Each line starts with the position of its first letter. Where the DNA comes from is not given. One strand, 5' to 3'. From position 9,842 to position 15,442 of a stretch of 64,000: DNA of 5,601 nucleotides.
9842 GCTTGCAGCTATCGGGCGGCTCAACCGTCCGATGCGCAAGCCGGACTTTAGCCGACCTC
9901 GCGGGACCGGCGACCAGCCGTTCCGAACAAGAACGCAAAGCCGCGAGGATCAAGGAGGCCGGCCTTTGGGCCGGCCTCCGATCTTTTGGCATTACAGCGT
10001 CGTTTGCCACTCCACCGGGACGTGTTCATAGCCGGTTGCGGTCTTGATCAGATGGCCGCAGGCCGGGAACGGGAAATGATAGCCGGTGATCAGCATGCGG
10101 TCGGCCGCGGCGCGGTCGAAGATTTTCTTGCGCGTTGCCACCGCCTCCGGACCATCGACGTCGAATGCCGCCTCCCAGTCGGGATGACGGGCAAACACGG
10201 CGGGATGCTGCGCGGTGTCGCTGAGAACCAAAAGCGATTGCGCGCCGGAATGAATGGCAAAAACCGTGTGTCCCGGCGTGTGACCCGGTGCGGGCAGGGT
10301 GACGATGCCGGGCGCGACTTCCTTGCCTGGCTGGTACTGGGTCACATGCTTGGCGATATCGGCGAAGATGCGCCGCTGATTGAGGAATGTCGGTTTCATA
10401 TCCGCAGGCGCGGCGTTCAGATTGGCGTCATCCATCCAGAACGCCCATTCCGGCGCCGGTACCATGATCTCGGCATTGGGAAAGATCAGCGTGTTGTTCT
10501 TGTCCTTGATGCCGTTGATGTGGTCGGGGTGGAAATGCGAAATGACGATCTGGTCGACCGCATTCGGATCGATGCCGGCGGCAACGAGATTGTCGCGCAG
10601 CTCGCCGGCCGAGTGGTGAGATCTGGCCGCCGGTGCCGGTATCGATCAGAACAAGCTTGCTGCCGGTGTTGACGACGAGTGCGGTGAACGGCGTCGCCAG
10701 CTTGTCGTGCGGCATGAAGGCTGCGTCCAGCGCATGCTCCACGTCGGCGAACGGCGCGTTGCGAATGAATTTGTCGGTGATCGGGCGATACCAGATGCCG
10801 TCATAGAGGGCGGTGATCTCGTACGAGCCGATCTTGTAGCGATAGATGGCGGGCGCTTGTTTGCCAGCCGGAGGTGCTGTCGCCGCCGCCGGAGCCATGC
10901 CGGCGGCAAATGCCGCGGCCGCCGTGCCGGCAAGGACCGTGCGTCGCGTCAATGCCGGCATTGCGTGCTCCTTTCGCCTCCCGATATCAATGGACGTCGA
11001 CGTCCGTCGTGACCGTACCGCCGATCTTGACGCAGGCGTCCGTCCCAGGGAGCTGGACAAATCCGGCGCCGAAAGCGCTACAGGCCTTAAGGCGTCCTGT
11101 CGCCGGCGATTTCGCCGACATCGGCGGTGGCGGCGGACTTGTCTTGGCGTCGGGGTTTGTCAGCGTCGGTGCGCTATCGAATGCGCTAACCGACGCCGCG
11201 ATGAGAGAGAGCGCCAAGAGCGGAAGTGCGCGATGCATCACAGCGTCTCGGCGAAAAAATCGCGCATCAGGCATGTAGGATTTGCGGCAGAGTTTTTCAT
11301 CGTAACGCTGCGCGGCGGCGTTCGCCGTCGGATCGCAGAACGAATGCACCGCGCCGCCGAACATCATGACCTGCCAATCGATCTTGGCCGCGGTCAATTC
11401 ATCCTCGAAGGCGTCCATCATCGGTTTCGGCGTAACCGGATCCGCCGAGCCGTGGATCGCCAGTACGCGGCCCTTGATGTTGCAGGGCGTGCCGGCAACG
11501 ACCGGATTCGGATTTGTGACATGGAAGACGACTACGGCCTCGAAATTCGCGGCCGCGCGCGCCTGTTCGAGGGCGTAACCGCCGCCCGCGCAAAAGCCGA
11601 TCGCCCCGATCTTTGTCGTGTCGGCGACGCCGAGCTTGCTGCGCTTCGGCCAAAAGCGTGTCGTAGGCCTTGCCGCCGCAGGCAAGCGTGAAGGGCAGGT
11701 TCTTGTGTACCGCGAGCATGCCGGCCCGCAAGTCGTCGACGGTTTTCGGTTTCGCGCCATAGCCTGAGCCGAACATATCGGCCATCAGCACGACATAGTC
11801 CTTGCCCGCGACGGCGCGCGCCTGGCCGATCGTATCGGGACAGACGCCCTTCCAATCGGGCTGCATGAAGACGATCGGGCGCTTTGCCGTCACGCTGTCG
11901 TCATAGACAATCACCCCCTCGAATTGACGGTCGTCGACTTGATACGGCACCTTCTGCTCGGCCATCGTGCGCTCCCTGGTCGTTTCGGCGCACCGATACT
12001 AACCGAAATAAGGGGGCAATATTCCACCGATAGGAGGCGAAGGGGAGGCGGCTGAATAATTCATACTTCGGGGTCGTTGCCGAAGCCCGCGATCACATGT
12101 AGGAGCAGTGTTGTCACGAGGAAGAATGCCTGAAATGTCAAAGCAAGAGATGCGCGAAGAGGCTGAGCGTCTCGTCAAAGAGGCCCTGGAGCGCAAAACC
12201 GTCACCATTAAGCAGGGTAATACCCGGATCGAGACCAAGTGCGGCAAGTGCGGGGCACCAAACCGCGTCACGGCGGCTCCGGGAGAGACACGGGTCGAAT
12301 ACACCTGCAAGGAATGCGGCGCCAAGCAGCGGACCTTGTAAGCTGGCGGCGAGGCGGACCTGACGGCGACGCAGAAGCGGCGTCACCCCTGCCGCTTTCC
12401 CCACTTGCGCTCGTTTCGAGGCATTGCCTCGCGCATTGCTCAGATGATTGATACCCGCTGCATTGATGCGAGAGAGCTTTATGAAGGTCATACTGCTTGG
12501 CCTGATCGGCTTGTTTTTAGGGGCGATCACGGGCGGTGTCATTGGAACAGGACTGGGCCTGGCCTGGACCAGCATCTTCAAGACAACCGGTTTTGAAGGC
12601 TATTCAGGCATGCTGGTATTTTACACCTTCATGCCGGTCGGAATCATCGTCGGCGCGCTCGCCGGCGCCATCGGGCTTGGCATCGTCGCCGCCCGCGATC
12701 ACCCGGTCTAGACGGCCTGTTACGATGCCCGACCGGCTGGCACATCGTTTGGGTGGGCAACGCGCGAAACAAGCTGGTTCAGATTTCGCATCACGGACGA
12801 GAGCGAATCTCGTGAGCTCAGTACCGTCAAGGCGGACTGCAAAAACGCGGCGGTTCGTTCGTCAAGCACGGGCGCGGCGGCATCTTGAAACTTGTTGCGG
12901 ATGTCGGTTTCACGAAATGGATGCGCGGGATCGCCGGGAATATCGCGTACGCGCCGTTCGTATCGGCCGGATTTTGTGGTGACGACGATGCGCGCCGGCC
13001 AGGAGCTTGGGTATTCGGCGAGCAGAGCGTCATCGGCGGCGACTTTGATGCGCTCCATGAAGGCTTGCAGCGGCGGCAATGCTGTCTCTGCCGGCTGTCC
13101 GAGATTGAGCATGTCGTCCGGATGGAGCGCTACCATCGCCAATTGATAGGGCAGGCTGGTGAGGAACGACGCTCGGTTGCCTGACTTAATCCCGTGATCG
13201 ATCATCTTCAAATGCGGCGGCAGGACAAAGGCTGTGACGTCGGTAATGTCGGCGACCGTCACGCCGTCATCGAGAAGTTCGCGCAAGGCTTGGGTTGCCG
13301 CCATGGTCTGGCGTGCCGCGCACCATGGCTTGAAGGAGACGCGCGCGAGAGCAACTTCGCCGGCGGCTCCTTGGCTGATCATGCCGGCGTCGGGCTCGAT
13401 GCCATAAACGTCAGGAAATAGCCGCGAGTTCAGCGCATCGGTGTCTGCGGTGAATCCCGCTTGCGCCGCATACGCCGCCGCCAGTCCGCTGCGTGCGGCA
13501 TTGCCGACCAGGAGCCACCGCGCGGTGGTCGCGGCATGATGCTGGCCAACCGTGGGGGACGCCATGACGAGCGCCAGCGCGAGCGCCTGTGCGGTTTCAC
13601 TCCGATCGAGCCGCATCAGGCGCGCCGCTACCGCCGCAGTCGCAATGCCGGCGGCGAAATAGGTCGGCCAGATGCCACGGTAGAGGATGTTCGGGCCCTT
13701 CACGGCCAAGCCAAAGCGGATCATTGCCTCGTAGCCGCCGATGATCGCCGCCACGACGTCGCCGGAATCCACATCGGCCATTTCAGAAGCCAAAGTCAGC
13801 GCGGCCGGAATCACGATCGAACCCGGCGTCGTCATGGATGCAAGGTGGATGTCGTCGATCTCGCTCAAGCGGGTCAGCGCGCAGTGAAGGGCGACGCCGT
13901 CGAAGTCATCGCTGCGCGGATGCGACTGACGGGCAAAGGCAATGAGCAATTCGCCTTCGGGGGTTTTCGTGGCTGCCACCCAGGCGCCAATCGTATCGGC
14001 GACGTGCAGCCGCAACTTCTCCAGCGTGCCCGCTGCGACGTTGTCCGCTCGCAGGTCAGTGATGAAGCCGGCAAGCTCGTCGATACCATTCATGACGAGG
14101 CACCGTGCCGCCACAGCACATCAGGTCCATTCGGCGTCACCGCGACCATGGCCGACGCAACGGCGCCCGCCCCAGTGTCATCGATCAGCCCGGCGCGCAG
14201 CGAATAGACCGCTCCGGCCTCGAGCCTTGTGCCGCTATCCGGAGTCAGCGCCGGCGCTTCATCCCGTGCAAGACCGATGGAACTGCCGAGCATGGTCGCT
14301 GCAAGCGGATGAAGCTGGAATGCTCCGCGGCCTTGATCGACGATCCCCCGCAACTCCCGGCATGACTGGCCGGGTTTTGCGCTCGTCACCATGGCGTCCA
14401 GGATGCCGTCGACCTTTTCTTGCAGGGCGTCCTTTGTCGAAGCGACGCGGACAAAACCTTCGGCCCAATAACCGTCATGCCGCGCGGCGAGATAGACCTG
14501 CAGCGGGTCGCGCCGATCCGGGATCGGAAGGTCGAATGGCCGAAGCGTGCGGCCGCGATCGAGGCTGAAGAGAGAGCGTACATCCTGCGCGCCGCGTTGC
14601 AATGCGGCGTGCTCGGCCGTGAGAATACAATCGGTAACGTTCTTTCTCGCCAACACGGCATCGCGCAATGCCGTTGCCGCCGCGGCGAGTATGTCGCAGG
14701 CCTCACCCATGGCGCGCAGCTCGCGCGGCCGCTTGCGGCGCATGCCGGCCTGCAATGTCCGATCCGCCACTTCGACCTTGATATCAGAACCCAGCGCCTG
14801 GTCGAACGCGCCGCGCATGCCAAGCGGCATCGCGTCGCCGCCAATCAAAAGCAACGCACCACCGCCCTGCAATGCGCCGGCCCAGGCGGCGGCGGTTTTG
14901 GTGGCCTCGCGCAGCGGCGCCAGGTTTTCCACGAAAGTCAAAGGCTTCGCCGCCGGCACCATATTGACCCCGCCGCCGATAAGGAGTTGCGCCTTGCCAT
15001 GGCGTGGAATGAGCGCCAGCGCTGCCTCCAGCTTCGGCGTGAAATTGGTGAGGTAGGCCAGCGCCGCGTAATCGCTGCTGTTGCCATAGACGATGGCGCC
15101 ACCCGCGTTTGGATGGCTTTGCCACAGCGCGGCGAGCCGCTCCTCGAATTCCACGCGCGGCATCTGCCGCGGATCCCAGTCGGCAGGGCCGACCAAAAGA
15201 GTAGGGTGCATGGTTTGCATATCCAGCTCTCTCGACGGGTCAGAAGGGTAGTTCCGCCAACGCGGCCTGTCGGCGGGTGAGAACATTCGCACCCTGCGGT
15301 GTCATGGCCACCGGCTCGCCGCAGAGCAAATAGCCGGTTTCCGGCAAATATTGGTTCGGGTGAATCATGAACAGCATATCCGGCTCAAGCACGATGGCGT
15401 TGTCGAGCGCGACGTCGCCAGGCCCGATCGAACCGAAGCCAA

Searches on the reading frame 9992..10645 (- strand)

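Call 43: search_protein_families(library=pfam, proteins=[window:9992-10645:-], max_evalue=0.001)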
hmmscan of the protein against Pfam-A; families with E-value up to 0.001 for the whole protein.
window:9992-10645:- (217 aa): 2 families
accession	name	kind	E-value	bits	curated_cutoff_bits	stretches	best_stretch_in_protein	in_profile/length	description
PF00753.33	Lactamase_B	-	1.7e-11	44.9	22.7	1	16-149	31-155/196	Metallo-beta-lactamase superfamily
PF12706.13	Lactamase_B_2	-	0.00072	19.6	27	0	25-145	26-144/200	Beta-lactamase superfamily domain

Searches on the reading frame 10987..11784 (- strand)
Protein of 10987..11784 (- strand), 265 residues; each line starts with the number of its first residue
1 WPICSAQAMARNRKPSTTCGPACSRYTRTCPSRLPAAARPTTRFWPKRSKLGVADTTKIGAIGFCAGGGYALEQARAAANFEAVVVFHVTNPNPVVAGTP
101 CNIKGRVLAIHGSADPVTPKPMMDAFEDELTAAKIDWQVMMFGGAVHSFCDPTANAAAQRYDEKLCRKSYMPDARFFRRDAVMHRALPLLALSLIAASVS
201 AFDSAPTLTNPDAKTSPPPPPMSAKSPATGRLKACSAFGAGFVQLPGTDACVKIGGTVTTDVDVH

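Call 43: search_protein_families(library=pfam, proteins=[window:10987-11784:-], max_evalue=0.001)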
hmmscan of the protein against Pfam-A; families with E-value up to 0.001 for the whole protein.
window:10987-11784:- (265 aa): 2 families
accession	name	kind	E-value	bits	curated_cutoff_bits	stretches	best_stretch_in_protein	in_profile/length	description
PF01738.24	DLH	-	1.4e-19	71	21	1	54-171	94-207/217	Dienelactone hydrolase family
PF02530.20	Porin_2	-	4.6e-07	30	22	1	230-264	12-46/357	Porin subfamily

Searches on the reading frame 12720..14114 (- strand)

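Call 43: search_protein_families(library=pfam, proteins=[window:12720-14114:-], max_evalue=0.001)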
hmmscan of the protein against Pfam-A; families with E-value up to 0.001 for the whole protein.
window:12720-14114:- (464 aa): 2 families
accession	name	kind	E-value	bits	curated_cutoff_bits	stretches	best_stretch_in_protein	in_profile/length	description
PF03972.19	MmgE_PrpD_N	-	4.3e-33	115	32.1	1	13-229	2-226/244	MmgE/PrpD N-terminal domain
PF19305.4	MmgE_PrpD_C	-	7.5e-21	75.1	32.1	1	264-423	1-162/173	MmgE/PrpD C-terminal domain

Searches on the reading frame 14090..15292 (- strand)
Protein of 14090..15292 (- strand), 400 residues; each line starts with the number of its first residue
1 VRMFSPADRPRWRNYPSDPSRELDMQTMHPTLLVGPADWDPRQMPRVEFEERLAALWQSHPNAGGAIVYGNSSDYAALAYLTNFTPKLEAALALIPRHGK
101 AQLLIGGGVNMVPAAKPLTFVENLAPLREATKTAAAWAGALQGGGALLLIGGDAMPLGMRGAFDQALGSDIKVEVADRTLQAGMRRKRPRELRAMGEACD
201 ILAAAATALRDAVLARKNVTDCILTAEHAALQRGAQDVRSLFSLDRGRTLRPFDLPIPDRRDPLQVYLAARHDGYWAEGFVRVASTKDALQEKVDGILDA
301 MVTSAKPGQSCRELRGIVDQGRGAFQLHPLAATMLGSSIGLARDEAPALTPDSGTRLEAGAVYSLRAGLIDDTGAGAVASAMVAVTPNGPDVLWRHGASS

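Call 43: search_protein_families(library=pfam, proteins=[window:14090-15292:-], max_evalue=0.001)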
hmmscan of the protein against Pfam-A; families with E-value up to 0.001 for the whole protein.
window:14090-15292:- (400 aa): 1 family
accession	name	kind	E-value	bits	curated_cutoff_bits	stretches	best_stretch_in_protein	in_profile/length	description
PF00557.29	Peptidase_M24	-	3.2e-06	27.5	23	1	195-386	3-207/208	Metallopeptidase family M24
